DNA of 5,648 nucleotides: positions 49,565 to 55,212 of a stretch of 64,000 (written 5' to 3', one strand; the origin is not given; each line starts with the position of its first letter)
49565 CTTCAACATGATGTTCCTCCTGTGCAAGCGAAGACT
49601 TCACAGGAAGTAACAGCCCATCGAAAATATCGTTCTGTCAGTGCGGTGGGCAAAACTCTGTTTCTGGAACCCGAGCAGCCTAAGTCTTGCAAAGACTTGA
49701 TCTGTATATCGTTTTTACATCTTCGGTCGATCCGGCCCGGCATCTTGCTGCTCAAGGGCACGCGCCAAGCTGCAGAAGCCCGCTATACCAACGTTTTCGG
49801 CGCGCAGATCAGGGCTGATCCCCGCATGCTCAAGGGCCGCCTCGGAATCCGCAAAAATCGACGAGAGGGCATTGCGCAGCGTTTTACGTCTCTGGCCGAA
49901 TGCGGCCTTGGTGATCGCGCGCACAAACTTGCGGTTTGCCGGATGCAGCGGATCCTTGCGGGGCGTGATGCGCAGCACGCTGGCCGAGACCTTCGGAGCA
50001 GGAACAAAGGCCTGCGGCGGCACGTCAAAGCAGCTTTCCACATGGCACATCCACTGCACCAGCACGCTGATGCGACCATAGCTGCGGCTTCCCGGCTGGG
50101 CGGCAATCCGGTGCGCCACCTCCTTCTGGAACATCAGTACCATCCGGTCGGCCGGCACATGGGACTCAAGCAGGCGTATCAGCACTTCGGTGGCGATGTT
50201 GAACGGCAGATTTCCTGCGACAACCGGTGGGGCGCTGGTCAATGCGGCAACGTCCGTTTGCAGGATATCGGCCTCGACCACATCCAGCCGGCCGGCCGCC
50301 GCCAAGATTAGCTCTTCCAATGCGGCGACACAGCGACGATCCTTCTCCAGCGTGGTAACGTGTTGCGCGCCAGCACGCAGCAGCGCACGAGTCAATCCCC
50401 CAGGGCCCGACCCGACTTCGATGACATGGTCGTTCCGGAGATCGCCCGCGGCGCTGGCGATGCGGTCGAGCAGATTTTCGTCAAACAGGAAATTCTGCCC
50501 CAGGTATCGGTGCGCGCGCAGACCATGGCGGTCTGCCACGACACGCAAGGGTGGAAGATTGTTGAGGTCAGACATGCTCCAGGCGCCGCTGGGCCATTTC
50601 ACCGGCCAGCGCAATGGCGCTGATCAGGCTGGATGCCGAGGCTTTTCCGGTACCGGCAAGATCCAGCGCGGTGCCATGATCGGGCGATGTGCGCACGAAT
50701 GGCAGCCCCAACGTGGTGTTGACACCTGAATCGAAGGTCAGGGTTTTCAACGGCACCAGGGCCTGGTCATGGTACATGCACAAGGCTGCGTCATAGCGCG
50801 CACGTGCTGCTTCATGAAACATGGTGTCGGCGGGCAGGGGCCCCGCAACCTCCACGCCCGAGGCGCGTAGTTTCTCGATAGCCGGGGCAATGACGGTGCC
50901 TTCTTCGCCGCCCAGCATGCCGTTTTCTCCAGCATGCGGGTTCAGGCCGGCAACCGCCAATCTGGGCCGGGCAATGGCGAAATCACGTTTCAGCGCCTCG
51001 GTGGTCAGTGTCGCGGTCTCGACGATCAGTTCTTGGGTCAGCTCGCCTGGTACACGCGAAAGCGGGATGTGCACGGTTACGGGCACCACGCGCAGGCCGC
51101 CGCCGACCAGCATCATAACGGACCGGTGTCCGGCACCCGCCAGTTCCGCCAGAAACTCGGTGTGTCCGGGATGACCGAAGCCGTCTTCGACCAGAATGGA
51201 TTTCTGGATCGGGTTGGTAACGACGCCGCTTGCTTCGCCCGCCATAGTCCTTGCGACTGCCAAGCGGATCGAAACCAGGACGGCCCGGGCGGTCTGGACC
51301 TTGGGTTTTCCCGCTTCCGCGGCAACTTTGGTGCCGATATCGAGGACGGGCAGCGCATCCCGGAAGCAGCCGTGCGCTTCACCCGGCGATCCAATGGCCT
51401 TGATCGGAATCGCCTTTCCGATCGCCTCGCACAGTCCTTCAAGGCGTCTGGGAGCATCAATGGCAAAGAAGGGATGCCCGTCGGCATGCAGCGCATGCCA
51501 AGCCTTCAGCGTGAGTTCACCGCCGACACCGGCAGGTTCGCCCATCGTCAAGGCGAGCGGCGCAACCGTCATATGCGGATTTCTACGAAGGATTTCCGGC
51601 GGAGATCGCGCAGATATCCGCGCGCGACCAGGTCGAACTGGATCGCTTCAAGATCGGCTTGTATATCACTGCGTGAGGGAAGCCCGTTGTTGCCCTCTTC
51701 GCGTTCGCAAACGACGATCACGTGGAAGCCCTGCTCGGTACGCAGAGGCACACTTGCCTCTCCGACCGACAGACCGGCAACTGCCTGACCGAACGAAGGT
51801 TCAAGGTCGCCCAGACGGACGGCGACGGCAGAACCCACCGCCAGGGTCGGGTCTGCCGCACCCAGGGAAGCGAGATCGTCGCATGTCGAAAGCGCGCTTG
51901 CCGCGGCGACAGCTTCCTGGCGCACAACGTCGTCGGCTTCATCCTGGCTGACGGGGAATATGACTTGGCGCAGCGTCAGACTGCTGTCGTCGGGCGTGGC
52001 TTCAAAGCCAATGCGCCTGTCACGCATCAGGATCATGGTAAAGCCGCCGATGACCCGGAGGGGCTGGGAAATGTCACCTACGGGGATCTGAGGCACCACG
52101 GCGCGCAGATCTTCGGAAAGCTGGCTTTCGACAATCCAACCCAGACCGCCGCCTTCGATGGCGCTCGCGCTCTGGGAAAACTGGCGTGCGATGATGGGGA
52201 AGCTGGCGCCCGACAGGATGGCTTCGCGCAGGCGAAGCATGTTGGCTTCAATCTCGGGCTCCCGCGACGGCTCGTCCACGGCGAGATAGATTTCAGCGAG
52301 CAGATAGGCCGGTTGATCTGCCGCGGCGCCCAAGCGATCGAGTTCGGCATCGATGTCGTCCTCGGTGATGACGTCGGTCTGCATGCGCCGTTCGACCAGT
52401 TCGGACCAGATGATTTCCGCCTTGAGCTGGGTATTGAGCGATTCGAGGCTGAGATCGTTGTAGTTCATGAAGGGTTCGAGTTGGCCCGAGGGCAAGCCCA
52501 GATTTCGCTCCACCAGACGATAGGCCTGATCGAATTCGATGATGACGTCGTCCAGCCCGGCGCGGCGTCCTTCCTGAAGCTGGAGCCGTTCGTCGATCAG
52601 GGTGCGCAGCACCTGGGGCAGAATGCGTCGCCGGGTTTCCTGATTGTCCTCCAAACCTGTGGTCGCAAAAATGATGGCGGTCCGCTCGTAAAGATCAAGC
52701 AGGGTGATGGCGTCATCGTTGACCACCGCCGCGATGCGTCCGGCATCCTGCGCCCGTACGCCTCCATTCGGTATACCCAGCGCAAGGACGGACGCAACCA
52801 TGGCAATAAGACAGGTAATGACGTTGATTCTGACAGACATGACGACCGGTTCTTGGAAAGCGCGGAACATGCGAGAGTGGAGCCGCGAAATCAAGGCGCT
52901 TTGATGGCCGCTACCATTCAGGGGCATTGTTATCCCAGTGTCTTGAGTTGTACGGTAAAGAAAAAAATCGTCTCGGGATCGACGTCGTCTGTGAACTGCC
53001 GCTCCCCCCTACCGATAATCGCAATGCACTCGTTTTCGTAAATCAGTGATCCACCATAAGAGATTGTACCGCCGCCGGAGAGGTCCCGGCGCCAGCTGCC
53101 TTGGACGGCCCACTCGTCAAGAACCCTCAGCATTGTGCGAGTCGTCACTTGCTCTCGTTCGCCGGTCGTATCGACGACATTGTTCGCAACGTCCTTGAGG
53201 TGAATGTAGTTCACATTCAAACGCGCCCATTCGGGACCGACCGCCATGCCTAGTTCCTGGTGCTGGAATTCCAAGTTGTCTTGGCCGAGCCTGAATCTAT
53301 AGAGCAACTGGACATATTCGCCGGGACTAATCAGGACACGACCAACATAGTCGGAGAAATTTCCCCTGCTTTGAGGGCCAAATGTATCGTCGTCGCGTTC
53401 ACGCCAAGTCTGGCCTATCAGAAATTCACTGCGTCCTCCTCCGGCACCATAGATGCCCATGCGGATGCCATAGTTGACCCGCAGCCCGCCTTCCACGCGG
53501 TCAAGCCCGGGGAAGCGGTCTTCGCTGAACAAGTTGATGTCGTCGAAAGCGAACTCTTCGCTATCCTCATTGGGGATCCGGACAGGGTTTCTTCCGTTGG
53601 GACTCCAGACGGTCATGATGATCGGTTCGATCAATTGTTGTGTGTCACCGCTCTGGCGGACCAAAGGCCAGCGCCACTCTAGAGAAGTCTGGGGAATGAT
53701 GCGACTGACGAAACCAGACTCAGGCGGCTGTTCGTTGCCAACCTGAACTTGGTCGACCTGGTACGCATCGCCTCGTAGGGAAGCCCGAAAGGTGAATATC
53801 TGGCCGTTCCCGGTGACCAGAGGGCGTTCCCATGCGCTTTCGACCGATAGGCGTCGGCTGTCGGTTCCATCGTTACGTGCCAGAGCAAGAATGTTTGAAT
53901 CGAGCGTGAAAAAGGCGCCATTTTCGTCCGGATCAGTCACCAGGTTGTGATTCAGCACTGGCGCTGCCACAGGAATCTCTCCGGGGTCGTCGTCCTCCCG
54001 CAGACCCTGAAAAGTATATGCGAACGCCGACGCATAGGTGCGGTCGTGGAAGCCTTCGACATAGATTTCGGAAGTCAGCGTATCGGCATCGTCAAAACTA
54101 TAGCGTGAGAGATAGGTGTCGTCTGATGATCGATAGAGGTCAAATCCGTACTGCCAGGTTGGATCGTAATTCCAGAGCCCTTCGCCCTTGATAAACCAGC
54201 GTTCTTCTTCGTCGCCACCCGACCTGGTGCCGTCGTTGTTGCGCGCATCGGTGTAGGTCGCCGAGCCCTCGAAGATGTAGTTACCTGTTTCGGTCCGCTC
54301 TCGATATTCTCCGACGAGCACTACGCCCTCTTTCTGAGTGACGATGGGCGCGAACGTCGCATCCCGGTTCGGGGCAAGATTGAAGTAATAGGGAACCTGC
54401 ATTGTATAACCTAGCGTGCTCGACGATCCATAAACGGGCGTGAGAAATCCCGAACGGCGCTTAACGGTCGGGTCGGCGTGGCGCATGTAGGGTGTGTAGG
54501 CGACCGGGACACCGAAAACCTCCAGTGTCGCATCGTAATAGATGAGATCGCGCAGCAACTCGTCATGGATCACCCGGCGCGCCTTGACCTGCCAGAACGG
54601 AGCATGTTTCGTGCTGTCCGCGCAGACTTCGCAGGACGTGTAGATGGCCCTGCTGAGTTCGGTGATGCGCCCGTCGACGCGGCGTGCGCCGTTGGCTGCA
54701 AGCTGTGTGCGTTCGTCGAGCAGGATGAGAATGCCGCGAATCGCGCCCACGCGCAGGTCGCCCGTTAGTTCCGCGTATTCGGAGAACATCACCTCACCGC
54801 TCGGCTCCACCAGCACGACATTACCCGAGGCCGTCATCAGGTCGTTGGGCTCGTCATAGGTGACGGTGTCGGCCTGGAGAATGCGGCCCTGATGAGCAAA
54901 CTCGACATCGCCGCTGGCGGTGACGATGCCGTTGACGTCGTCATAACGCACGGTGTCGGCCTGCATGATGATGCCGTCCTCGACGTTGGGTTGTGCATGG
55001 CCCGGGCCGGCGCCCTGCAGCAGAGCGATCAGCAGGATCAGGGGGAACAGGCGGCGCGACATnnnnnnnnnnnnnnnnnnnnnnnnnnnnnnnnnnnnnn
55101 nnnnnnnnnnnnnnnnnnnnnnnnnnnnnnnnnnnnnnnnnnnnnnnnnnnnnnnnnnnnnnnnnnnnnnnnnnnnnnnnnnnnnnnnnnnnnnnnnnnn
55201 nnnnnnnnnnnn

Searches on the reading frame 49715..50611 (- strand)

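Call 34: search_protein_families(library=pfam, max_evalue=0.001, proteins=[window:49715-50611:-])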
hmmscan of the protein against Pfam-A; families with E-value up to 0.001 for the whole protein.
window:49715-50611:- (298 aa): 2 families
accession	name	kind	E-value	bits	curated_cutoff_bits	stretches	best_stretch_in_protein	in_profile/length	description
PF00398.26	RrnaAD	-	1.9e-52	178.4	24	1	32-286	3-261/263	Ribosomal RNA adenine dimethylase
PF13649.12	Methyltransf_25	-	0.00035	21.7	27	1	63-121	1-60/97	Methyltransferase domain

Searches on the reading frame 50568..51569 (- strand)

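Call 34: search_protein_families(library=pfam, max_evalue=0.001, proteins=[window:50568-51569:-])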
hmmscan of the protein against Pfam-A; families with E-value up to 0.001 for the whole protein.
window:50568-51569:- (333 aa): 1 family
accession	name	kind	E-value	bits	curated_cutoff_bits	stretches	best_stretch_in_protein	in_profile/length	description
PF04166.17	PdxA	-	2.4e-103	345.9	27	1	53-322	22-286/286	Pyridoxal phosphate biosynthetic protein PdxA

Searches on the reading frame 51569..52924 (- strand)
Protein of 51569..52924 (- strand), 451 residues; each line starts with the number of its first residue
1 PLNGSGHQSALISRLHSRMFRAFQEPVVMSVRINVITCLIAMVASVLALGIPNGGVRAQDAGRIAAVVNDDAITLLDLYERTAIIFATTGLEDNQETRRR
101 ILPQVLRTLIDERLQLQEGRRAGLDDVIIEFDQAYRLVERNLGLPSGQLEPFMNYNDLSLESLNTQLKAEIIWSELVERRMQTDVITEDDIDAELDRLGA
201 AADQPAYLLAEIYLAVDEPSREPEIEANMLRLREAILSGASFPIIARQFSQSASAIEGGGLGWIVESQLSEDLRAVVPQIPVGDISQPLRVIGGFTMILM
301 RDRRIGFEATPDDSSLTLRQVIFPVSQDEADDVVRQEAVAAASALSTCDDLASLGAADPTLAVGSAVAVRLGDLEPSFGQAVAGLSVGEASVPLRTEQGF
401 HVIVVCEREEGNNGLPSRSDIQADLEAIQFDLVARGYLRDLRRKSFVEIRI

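Call 34: search_protein_families(library=pfam, max_evalue=0.001, proteins=[window:51569-52924:-])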
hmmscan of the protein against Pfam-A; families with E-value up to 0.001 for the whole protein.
window:51569-52924:- (451 aa): 5 families
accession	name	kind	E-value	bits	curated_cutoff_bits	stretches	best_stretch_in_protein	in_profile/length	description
PF00639.27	Rotamase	-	9.4e-18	65.4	21.7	2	220-300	13-95/97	PPIC-type PPIASE domain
PF13616.12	Rotamase_3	-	2.6e-13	51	22.5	1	210-300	19-112/116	PPIC-type PPIASE domain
PF09312.16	SurA_N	-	1.2e-07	32.4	30.8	1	63-176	3-117/118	SurA N-terminal domain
PF13145.12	Rotamase_2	-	1.8e-06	29.2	27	0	320-411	27-111/121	PPIC-type PPIASE domain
PF13624.11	SurA_N_3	-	7.2e-05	23.1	27.2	1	19-124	1-106/162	SurA-like N-terminal domain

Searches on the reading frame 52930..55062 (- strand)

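Call 34: search_protein_families(library=pfam, max_evalue=0.001, proteins=[window:52930-55062:-])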
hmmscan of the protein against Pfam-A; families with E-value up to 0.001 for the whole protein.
window:52930-55062:- (710 aa): 1 family
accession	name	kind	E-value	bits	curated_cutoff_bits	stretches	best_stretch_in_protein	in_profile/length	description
PF04453.20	LptD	-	5.2e-64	217.4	22.4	1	287-651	2-384/384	LPS transport system D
